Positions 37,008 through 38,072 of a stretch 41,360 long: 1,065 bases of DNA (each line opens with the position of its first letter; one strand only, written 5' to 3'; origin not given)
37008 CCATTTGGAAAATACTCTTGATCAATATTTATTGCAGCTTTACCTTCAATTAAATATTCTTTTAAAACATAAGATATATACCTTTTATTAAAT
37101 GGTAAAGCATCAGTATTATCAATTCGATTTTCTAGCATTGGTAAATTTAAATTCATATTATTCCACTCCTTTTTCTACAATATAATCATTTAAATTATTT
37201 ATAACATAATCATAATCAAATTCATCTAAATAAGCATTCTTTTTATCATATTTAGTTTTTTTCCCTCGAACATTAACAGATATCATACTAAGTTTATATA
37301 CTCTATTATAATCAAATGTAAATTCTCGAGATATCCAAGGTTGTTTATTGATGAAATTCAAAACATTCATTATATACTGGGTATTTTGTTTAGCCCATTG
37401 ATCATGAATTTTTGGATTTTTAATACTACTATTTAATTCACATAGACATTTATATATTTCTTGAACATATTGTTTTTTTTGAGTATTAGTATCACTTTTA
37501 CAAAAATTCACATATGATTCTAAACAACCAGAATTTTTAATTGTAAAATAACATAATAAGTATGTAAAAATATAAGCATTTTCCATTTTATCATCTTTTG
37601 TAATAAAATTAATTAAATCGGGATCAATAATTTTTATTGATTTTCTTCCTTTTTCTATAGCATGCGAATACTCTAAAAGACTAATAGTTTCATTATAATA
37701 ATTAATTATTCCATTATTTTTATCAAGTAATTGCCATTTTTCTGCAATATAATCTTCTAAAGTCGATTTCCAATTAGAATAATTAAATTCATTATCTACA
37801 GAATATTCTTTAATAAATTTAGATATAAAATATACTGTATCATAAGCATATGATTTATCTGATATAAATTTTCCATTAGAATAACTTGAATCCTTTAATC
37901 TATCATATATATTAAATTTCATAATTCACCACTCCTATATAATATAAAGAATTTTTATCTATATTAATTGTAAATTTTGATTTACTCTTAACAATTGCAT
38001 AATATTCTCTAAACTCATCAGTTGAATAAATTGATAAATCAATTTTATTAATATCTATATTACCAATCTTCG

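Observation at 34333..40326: Four-gene translationally coupled R-M operon: fused m5C+m6A methyltransferase, unknown protein, McrB-like GTPase, LlaJI-like nuclease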

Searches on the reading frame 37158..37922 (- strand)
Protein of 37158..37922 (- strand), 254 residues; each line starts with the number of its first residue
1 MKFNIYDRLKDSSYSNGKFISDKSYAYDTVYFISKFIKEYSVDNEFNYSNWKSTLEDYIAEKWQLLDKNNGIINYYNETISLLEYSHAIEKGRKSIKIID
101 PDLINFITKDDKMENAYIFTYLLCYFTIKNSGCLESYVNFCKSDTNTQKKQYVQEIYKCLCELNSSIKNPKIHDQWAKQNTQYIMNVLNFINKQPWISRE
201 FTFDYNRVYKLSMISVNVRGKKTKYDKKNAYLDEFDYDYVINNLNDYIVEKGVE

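Call 3: search_protein_families(library=pfam, proteins=[window:37158-37922:-], max_evalue=0.01)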
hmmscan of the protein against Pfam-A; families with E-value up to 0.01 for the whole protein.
window:37158-37922:- (254 aa): 0 families

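Call 4: search_protein_families(library=padloc, proteins=[window:37158-37922:-], max_evalue=0.01)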
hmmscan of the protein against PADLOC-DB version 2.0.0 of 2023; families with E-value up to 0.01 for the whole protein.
window:37158-37922:- (254 aa): 0 families

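Call 5: search_protein_families(library=ncbifam, proteins=[window:37158-37922:-], max_evalue=0.01)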
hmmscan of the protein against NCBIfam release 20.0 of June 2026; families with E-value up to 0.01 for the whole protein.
window:37158-37922:- (254 aa): 0 families

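Call 9: find_homologous_proteins(query=window:37158-37922:-, max_evalue=0.001)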
Query window:37158-37922:- (254 aa): 24 proteins with E <= 0.001 among 165 candidates.
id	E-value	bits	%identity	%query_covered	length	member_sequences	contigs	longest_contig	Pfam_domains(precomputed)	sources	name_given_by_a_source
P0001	5.0e-164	562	100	100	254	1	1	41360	-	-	-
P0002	2.0e-134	465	80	100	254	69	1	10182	-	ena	-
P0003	2.3e-124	432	74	100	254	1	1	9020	-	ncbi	-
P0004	2.6e-124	432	75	100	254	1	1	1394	-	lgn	-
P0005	4.9e-124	431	75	100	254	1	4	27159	-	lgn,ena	-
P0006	8.9e-120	417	77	93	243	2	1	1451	-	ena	-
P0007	5.7e-115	401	70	100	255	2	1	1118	-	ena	-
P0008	2.2e-102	360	65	99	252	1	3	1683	-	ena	-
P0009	4.4e-100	353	65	99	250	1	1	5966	-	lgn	-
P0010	3.3e-99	350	62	99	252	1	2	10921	-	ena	-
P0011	1.9e-77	278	57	98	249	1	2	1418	-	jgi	-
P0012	4.4e-75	271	56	98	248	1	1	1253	-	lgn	-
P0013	1.2e-56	210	48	94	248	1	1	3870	-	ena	-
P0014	3.4e-53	199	46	99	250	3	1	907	-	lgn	-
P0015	7.6e-53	198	46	99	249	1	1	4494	-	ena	-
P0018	8.6e-51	191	46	96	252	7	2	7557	-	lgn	-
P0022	2.3e-47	180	42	98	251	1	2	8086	-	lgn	-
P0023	3.0e-46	176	45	98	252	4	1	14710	-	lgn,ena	-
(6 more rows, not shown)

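Call 12: search_solved_structures(query=window:37158-37922:-, max_evalue=10)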
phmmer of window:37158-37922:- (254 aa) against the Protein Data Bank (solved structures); distinct sequences matched with E-value up to 10: 0.

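Call 14: find_encoding_contigs(protein=P0005, flank=10000, max_places=4)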
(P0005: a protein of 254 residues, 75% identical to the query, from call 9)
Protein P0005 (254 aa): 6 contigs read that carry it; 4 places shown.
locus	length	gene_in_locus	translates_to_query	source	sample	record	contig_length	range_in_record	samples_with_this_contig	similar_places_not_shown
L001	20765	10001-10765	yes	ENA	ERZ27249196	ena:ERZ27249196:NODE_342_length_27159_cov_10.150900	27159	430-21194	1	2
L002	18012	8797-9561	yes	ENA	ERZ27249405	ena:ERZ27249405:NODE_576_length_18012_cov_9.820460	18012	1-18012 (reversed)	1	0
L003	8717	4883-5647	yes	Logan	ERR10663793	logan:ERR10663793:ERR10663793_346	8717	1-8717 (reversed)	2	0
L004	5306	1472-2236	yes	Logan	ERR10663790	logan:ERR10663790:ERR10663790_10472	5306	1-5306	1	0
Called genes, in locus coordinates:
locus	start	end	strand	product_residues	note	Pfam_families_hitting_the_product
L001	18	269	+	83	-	-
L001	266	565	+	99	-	PF13730:HTH_36 (weak)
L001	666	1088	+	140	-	-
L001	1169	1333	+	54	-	-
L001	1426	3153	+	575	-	PF00239:Resolvase, PF07508:Recombinase, PF13408:Zn_ribbon_recom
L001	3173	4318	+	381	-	PF08433:KTI12 (faint), PF13521:AAA_28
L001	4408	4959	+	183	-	-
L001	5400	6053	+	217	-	PF06940:DUF1287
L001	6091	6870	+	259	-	-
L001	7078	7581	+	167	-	PF12844:HTH_19, PF13560:HTH_31 (faint), PF01381:HTH_3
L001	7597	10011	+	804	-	PF00145:DNA_methylase, PF07669:Eco57I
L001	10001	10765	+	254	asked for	-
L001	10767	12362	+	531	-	PF24718:HTH_73, PF07728:AAA_5 (weak)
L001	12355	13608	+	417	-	PF09563:RE_LlaJI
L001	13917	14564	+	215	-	PF08279:HTH_11 (faint), PF12844:HTH_19, PF13443:HTH_26, PF13560:HTH_31, PF01381:HTH_3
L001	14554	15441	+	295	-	PF24016:DUF7330 (faint), PF13349:DUF4097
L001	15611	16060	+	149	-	PF01381:HTH_3, PF12844:HTH_19, PF13443:HTH_26 (weak)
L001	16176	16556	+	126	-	PF00392:GntR, PF13730:HTH_36 (weak)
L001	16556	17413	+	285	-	PF00005:ABC_tran, PF13304:AAA_21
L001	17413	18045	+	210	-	PF13346:ABC2_membrane_5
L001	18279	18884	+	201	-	PF00440:TetR_N (weak), PF17929:TetR_C_34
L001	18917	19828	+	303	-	PF04909:Amidohydro_2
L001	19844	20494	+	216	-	PF12682:Flavodoxin_4, PF12641:Flavodoxin_3 (faint), PF12724:Flavodoxin_5 (faint)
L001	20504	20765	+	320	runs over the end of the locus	PF00248:Aldo_ket_red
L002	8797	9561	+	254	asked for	-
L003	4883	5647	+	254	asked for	-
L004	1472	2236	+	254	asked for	-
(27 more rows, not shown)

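Call 15: find_encoding_contigs(protein=P0023, flank=10000, max_places=3)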
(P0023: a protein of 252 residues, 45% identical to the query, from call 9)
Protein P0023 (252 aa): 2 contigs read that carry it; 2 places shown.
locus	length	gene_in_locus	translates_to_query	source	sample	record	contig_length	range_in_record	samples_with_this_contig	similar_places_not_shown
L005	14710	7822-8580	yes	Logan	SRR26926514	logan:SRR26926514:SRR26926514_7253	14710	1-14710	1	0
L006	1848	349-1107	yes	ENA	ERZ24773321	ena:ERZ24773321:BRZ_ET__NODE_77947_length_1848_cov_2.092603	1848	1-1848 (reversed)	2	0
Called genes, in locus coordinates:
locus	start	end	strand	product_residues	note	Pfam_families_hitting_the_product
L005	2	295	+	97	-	?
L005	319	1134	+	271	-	PF02452:PemK_toxin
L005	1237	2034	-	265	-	-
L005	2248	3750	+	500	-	PF28123:DUF8370, PF28130:DUF8371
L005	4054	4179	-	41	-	-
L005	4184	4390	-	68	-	-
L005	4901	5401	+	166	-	PF12844:HTH_19, PF13560:HTH_31 (faint), PF01381:HTH_3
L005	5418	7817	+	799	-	PF00145:DNA_methylase, PF07669:Eco57I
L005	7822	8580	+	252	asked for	-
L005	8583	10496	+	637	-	PF20720:nSTAND3, PF00004:AAA (faint), PF07728:AAA_5, PF28529:McrB_lid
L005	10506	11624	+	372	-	PF10117:McrBC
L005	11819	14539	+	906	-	PF13086:AAA_11 (faint), PF13245:AAA_19, PF13604:AAA_30, PF01443:Viral_helicase1, PF09848:SLFN-g3_helicase (faint), PF01443:Viral_helicase1 (weak), PF13538:UvrD_C_2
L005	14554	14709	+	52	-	?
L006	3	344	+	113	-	?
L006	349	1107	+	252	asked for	-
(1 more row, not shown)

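Call 17: find_encoding_contigs(protein=P0002, flank=10000, max_places=3)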
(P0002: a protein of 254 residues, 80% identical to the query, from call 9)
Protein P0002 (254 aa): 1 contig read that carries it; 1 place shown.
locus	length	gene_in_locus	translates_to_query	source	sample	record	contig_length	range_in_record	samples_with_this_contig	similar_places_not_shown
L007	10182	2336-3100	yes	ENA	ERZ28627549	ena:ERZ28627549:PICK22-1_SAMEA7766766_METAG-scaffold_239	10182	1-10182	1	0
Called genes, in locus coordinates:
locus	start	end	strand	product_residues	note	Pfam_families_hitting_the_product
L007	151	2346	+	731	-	PF00145:DNA_methylase, PF02384:N6_Mtase (weak)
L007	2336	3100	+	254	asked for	-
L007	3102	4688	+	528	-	PF24718:HTH_73, PF07728:AAA_5 (weak)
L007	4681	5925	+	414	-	PF09563:RE_LlaJI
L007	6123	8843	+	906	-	PF00580:UvrD-helicase (faint), PF13086:AAA_11 (faint), PF13245:AAA_19, PF13604:AAA_30, PF01443:Viral_helicase1, PF09848:SLFN-g3_helicase (faint), PF01443:Viral_helicase1 (weak), PF13538:UvrD_C_2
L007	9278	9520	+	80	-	-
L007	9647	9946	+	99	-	-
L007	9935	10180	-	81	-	?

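Call 18: find_encoding_contigs(protein=P0003, flank=10000, max_places=3)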
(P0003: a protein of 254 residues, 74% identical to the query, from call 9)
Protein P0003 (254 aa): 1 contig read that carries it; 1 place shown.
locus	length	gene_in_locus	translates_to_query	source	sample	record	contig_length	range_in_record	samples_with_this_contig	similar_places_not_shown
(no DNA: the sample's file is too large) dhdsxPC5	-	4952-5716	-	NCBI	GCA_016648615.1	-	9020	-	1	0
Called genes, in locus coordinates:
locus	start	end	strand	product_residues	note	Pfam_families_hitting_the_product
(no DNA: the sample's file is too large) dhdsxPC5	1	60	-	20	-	?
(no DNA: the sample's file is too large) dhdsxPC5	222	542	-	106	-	-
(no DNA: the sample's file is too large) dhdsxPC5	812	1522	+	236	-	-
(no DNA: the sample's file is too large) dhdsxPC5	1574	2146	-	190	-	PF13302:Acetyltransf_3, PF00583:Acetyltransf_1 (weak)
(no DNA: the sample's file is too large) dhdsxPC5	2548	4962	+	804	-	PF00145:DNA_methylase, PF07669:Eco57I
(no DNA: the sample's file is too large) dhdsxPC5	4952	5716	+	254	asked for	-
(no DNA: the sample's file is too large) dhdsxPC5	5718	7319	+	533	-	PF24718:HTH_73, PF07728:AAA_5 (weak)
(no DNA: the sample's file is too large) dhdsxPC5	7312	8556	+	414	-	PF09563:RE_LlaJI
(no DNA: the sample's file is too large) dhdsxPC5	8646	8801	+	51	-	-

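Call 19: find_encoding_contigs(protein=P0010, flank=10000, max_places=3)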
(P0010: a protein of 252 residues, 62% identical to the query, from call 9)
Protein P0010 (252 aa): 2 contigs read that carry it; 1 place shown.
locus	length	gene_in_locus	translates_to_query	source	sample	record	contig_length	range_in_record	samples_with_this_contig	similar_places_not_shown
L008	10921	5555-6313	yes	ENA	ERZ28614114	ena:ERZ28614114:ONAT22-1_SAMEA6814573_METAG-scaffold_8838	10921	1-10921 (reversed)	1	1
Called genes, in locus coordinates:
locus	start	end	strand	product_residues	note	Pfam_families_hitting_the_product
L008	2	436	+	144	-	?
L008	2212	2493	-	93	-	-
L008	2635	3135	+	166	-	PF12844:HTH_19, PF13560:HTH_31 (weak), PF01381:HTH_3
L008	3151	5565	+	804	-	PF00145:DNA_methylase, PF07669:Eco57I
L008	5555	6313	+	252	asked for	-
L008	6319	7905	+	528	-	PF24718:HTH_73, PF07728:AAA_5 (weak)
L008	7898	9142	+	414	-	PF09563:RE_LlaJI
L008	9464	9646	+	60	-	-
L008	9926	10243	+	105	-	-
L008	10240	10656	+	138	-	-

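Call 35: predict_structure(alignment_id=A1)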
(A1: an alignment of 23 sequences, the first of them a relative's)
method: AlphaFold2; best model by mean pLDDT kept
length: 254 residues; sequences in the alignment: 23
mean_pLDDT: 88.7   pTM: 0.90
mean pLDDT of the five models: 88.7, 87.4, 87.4, 85.9, 85.5
residues with pLDDT >= 90: 170; 70-90: 55; 50-70: 27; < 50: 2
segments of 3 or more residues with pLDDT < 50: none
pLDDT, mean of each block of 10 residues (from residue 1): 84 86 92 97 94 92 74 90 96 92 96 96 96 96 94 94 69 79 96 94 93 81 69 92 90 53
secondary structure, 60 per line:
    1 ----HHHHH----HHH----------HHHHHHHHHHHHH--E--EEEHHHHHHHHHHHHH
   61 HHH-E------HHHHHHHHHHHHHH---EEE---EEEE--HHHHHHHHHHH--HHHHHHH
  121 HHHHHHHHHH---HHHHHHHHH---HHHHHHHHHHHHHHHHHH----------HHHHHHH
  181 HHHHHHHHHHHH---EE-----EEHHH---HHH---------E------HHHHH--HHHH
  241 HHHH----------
elements in order: H5-9 H27-39 E45-47 H48-63 H72-85 E89-91 E95-98 H101-111 H114-130 H134-142 H146-163 H174-192 H230-234 H237-244

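Call 37: search_protein_families(library=pfam, proteins=[L005:8583-10496:+, L005:10506-11624:+, L005:5418-7817:+], max_evalue=0.01)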
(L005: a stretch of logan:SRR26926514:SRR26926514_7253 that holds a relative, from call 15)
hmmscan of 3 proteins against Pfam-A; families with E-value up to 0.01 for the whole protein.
L005:8583-10496:+ (637 aa): 9 families
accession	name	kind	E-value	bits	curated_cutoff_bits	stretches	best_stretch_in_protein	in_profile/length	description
PF07728.20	AAA_5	-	5.2e-22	78.8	22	1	382-535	1-139/139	AAA domain (dynein-related subfamily)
PF20720.3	nSTAND3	-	2.5e-08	34.2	27.2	1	364-470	1-98/155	Novel STAND NTPase 3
PF00004.35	AAA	-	1.2e-05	26.2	21.2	1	383-536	1-124/131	ATPase family associated with various cellular activities (AAA)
PF13173.12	AAA_14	-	4.7e-05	23.8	27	1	380-472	2-73/129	AAA domain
PF13401.12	AAA_22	-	0.00012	22.8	27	1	379-487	4-109/130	AAA domain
PF01695.23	IstB_IS21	-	0.00014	21.9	24.1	1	377-409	89-120/238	IstB-like ATP binding protein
PF13191.12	AAA_16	-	0.00086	20.3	32.6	1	363-431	2-73/167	AAA ATPase domain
PF12775.13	AAA_7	-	0.0038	17.2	25.8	0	375-432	28-83/181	P-loop containing dynein motor region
PF01078.27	Mg_chelatase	-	0.0093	15.8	20.3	0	381-422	23-63/207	Magnesium chelatase, subunit ChlI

L005:10506-11624:+ (372 aa): 1 family
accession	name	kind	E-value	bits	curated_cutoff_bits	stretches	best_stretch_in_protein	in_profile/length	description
PF10117.15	McrBC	-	1.8e-37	129.4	23.9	1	26-308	49-318/318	McrBC 5-methylcytosine restriction system component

L005:5418-7817:+ (799 aa): 3 families
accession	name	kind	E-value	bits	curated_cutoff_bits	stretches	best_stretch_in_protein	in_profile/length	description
PF00145.23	DNA_methylase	-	6e-46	157.8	22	1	4-378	3-323/324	C-5 cytosine-specific DNA methylase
PF05175.20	MTS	-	0.00069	19.7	23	1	463-531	52-116/170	Methyltransferase small domain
PF20473.4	MmeI_Mtase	-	0.0045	16.6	27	0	439-476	19-53/259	MmeI, DNA-methyltransferase domain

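Call 38: fold_search(model_id=the predicted structure, library=pdb)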
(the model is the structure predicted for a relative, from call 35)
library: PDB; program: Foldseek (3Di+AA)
matches with E <= 10: 118; with E <= 0.001: 0
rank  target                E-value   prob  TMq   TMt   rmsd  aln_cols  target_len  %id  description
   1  3ods                  5.9e-01  0.06  0.11  0.10  20.0       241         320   13  Crystal structure of the K185A mutant of the N-terminal domain of human Symplekin (released 2010-10-06)
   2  3o2q_A                6.2e-01  0.06  0.12  0.10  19.1       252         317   10  Crystal structure of the human symplekin-Ssu72-CTD phosphopeptide complex (released 2010-10-06)
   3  3o2t                  6.2e-01  0.05  0.11  0.10  19.8       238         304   13  Crystal structure of the N-terminal domain of human Symplekin (released 2010-10-06)
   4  9a5i_A                7.4e-01  0.07  0.14  0.11  15.5       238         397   13  Integrative model of MTNK-DHOM by crosslinking MS and deep learning (released 2024-09-18)
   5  3odr                  7.4e-01  0.05  0.11  0.09  19.6       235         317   12  Crystal Structure of the N-terminal Domain of Human Symplekin (released 2010-10-06)
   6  7qnp_AAA              9.8e-01  0.07  0.13  0.14  15.5       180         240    7  Designed Armadillo repeat protein N(A4)M4C(AII) co-crystallized with hen egg white lysozyme (released 2022-06-08)
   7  7alv                  1.1e+00  0.06  0.13  0.08  17.9       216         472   14  Crystal Structure of NLRP3 NACHT domain in complex with a potent inhibitor (released 2021-10-20)
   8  1cf7_B                1.6e+00  0.87  0.23  0.62   3.1        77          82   14  STRUCTURAL BASIS OF DNA RECOGNITION BY THE HETERODIMERIC CELL CYCLE TRANSCRIPTION FACTOR E2F-DP (released 1999-04-02)
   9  3o2q_D                1.6e+00  0.03  0.11  0.10  19.7       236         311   12  Crystal structure of the human symplekin-Ssu72-CTD phosphopeptide complex (released 2010-10-06)
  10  8ss0_B                1.7e+00  0.04  0.13  0.08  19.1       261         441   14  Human sterol 14 alpha-demethylase (CYP51) in complex with the reaction intermediate 14 alpha-aldehyde dihydrolanostero (released 2024-01-17)
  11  9gm7_C                1.9e+00  0.11  0.25  0.16  20.3       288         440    6  MukBEF in a nucleotide-bound state with open neck gate (monomer) (released 2025-03-26)
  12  1xmx                  1.9e+00  0.10  0.16  0.11  14.7       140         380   14  Crystal structure of protein VC1899 from Vibrio cholerae (released 2004-11-16)
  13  6sa6                  1.9e+00  0.06  0.14  0.10  15.2       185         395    5  DARPin-Armadillo fusion A5 (released 2019-11-20)
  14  6cca                  2.3e+00  0.11  0.21  0.15  13.2       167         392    7  Crystal structure of DszA carbon methyltransferase (released 2018-12-05)
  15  6rz8                  2.4e+00  0.04  0.15  0.12  23.0       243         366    9  Crystal structure of the human cysteinyl leukotriene receptor 2 in complex with ONO-2080365 (released 2019-12-11)
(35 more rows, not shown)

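Call 39: find_related_loci(query=A1, collection=genome_contigs, flank=8000)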
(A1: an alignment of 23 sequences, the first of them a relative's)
Query A1 (254 aa) in genome_contigs; peptide patterns used: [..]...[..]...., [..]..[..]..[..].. (x = any residue, [..] = any of these).
130 stretches matched a pattern; 10 encode a relative of the query (tblastn E <= 1e-3); 10 distinct loci.
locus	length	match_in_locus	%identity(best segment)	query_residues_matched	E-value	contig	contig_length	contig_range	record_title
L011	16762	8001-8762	80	1-254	4e-140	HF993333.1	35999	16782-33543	Firmicutes bacterium CAG:884 genomic scaffold, scf62, whole genome shotgun sequence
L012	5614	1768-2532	79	1-254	3e-135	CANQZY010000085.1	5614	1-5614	MAG: uncultured Methanobrevibacter sp. isolate Lapin-016__bin7 genome assembly, contig: Lapin-016__NODE_13766_length_561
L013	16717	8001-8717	48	13-253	8e-64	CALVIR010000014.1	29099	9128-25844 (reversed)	MAG: uncultured Bacilli bacterium isolate BRZ_HM__bin47 genome assembly, contig: BRZ_HM__NODE_1552_length_29099_cov_9.66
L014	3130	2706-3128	68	1-141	6e-60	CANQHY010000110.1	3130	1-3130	MAG: uncultured Bacilli bacterium isolate Lapin-027__bin75 genome assembly, contig: Lapin-027__NODE_38258_length_3130_co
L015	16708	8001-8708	46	13-251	2e-59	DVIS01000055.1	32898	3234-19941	MAG TPA_asm: Candidatus Onthousia faecavium isolate CHK195-6217 CHK195__C335228_L32898_ERR3414590, whole genome shotgun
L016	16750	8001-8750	39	3-254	3e-47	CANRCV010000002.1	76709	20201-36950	MAG: uncultured Bacilli bacterium isolate Lapin-026__bin87 genome assembly, contig: Lapin-026__NODE_309_length_76709_cov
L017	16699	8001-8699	36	15-248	2e-33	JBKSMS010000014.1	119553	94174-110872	MAG: Alphaproteobacteria bacterium isolate 82_22-119 k141_3153125, whole genome shotgun sequence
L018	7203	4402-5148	33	5-251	7e-31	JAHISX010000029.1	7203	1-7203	MAG: Bacillota bacterium isolate MM_PC_MetaG.mb.192 MM_PC_MetaG.mb.192_k141_521059, whole genome shotgun sequence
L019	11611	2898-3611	33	15-248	2e-27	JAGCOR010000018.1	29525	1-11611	MAG: Alphaproteobacteria bacterium isolate RGIG9983 Yak_Reticulum-3__c679500, whole genome shotgun sequence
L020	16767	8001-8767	32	5-248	5e-23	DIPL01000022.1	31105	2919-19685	MAG TPA_asm: Christensenella sp. UBA5489 UBA5489_contig_9358, whole genome shotgun sequence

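Call 42: search_protein_families(library=pfam, proteins=[L016:7992-9281:+, L017:7950-9248:+, L018:4387-5685:+, L019:2847-4160:+, L020:8234-9319:+, L018:5725-6744:+, L016:9392-9769:+, L016:9769-10629:+], max_evalue=0.1)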
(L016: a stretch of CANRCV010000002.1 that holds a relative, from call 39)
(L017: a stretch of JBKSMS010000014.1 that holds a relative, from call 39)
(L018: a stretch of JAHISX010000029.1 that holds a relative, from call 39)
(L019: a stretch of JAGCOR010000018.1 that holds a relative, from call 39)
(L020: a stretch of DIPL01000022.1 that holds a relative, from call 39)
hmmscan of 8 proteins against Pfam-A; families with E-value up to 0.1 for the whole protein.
L016:7992-9281:+ (429 aa): 1 family
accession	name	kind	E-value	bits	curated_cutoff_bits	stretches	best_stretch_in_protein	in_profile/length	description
PF13391.12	HNH_2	-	2.4e-08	34.1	21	1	323-370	1-60/66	HNH endonuclease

L017:7950-9248:+ (432 aa): 1 family
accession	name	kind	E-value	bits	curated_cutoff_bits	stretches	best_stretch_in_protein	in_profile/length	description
PF13391.12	HNH_2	-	2.1e-08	34.3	21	1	324-370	1-59/66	HNH endonuclease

L018:4387-5685:+ (432 aa): 1 family
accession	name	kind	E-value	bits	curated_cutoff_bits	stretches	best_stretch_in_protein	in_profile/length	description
PF13391.12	HNH_2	-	2.5e-08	34.1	21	1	327-377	1-63/66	HNH endonuclease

L019:2847-4160:+ (437 aa): 1 family
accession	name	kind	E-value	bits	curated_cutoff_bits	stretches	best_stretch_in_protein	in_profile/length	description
PF13391.12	HNH_2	-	2.3e-08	34.2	21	1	329-375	1-59/66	HNH endonuclease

L020:8234-9319:+ (361 aa): 1 family
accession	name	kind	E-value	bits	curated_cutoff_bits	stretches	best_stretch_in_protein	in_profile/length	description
PF13391.12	HNH_2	-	5e-08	33.1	21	1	253-299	1-59/66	HNH endonuclease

L018:5725-6744:+ (339 aa): 2 families
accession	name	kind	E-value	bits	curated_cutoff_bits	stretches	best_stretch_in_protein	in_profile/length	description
PF14082.12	SduA_C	-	3.7e-08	34.1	27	1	173-329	2-159/159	Shedu protein SduA, C-terminal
PF23837.1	DUF7207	-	0.0041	17.5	27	1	229-293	3-70/120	Family of unknown function (DUF7207)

L016:9392-9769:+ (125 aa): 4 families
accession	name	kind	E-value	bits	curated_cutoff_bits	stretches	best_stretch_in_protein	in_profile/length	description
PF00392.27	GntR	-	1.3e-10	41.2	27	1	14-76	2-64/64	Bacterial regulatory proteins, gntR family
PF13730.12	HTH_36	-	2e-05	24.7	25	1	35-66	24-55/55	Helix-turn-helix domain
PF00497.25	SBP_bac_3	-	0.021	15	26.4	1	10-106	25-119/132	Bacterial extracellular solute-binding proteins, family 3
PF20679.3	Hanta_Gn-B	-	0.023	15.5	28.2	1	51-105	4-58/102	Hantavirus glycoprotein Gn, base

L016:9769-10629:+ (286 aa): 10 families
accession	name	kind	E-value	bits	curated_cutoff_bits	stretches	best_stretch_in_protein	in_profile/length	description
PF00005.33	ABC_tran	-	1.8e-26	93.8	25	1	19-158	1-137/137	ABC transporter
PF13304.12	AAA_21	-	5.3e-14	53.4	27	2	67-189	191-299/304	AAA domain, putative AbiEii toxin, Type IV TA system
PF13245.12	AAA_19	-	0.00027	21.6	25.1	1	31-90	13-65/134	AAA domain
PF13604.12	AAA_30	-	0.0023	18.1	27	1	31-80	20-68/191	AAA domain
PF00004.35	AAA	-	0.0039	18.1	21.2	1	34-155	3-65/131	ATPase family associated with various cellular activities (AAA)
PF13401.12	AAA_22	-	0.0065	17.2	27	1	34-160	10-96/130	AAA domain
PF02463.25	SMC_N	-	0.01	15.7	40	0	31-50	26-45/220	RecF/RecN/SMC N terminal domain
PF13175.12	AAA_15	-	0.015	15.4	32.1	1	13-228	13-192/374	AAA ATPase domain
PF13555.12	AAA_29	-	0.016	15.4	27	1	28-53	22-46/61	P-loop containing region of AAA domain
PF13514.12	AAA_27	-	0.021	14.8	22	1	12-53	9-50/206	AAA domain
